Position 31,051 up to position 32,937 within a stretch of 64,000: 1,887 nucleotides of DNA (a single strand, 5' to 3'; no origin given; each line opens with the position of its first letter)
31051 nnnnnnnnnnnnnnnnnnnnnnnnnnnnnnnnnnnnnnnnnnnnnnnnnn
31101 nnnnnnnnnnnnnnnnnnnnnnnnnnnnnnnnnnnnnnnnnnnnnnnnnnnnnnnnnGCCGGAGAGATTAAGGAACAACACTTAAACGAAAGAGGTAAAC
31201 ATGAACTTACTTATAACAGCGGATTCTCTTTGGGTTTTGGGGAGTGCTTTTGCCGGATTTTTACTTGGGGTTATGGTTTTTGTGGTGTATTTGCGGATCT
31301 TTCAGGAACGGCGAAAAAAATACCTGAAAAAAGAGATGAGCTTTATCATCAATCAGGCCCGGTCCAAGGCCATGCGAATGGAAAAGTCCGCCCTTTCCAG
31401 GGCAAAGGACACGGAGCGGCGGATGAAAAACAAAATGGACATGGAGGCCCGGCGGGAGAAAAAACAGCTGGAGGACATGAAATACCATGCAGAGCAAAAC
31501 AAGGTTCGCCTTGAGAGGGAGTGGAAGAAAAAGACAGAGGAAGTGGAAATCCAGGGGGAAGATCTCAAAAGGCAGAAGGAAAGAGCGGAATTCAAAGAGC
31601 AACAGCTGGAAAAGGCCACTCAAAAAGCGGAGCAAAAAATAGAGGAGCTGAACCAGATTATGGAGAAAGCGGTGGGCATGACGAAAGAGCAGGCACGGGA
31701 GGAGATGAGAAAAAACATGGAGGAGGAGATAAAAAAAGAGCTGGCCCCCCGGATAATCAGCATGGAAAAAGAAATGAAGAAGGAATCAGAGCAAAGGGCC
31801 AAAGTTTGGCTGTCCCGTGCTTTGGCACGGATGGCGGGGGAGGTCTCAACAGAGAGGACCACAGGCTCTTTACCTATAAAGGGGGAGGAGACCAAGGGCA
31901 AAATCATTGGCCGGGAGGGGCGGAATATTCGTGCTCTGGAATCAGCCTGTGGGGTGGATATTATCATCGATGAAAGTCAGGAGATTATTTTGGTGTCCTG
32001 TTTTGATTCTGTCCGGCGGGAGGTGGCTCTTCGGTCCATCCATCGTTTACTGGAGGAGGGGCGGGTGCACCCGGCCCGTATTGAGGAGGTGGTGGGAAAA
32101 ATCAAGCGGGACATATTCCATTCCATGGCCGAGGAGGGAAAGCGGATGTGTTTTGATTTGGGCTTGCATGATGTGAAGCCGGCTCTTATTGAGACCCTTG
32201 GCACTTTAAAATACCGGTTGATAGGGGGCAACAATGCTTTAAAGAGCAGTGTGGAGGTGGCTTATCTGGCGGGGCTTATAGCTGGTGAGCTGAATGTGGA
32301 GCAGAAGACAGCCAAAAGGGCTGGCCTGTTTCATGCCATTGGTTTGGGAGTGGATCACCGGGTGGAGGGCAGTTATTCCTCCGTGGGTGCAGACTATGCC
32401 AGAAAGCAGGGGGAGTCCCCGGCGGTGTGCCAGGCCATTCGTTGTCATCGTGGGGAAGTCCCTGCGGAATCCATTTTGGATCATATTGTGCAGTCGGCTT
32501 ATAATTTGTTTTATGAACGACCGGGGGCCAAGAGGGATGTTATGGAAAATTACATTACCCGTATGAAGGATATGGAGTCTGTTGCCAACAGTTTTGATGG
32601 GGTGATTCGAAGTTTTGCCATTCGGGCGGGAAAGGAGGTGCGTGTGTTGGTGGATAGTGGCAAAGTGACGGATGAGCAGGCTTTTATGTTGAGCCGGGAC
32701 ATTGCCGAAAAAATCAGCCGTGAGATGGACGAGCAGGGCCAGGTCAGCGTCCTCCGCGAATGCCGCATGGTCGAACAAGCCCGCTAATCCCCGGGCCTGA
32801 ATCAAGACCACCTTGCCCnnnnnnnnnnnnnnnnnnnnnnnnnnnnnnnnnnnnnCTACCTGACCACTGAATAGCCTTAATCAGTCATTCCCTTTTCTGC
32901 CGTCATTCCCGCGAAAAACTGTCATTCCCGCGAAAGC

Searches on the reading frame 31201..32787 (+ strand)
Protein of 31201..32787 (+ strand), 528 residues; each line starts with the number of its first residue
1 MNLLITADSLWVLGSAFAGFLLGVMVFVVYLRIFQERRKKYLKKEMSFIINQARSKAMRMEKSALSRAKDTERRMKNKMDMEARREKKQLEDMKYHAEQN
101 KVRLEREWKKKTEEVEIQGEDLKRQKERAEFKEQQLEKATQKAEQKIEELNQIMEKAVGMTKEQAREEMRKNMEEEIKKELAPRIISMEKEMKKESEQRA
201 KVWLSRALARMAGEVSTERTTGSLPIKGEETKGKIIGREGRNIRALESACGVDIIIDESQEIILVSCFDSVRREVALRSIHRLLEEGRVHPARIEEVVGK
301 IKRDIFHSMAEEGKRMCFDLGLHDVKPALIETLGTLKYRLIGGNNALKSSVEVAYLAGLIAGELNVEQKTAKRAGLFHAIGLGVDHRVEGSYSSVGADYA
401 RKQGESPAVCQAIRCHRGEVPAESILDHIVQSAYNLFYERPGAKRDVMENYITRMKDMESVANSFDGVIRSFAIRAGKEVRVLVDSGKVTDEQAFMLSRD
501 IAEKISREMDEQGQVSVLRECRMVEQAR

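Call 35: search_protein_families(library=ncbifam, proteins=[window:31201-32787:+], max_evalue=1e-10)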
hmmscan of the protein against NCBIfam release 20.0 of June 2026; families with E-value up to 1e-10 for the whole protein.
window:31201-32787:+ (528 aa): 5 families
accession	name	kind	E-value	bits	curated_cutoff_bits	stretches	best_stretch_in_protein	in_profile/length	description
TIGR03319.1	RNase_Y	equivalog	4.8e-144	480.6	454.35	1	18-528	6-514/514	ribonuclease Y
NF000997.0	PRK00106.1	equivalog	5.1e-109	365.2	937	1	43-527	52-534/535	ribonuclease Y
NF009345.0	PRK12705.1-2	equivalog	5e-108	361.8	904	1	48-528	27-509/509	hypothetical protein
NF009344.0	PRK12705.1-1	equivalog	5.8e-106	355.3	831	1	56-528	95-572/572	hypothetical protein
NF009347.0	PRK12705.1-4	equivalog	2.8e-58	197.7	579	1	87-506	31-445/473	hypothetical protein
